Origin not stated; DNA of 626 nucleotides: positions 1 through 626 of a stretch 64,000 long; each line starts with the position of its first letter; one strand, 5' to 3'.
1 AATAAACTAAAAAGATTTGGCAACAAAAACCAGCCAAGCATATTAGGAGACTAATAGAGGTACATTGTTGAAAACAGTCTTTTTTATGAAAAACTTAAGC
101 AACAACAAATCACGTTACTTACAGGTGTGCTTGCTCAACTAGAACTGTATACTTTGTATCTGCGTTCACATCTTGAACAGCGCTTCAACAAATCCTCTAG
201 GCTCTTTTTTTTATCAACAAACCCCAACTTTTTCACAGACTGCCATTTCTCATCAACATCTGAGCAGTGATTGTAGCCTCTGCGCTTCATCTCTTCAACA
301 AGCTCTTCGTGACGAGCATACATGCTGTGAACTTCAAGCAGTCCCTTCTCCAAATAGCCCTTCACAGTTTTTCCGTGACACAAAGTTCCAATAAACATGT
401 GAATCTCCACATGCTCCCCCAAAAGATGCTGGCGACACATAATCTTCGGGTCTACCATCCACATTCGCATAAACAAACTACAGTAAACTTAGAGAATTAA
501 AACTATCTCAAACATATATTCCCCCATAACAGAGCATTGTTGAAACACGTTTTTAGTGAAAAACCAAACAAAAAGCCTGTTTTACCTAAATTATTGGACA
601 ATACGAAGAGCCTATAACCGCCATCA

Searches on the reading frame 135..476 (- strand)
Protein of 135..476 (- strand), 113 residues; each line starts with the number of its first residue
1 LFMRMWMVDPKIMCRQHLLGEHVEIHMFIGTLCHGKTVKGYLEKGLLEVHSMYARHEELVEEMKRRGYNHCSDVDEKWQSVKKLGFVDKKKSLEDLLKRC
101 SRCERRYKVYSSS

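Call 35: search_protein_families(library=pfam, proteins=[window:135-476:-], max_evalue=0.001)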
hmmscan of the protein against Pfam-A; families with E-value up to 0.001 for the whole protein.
window:135-476:- (113 aa): 1 family
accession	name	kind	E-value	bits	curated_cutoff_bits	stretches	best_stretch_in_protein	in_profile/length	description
PF03013.19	Pyr_excise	-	2.9e-18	66.4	23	1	3-74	1-79/81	Pyrimidine dimer DNA glycosylase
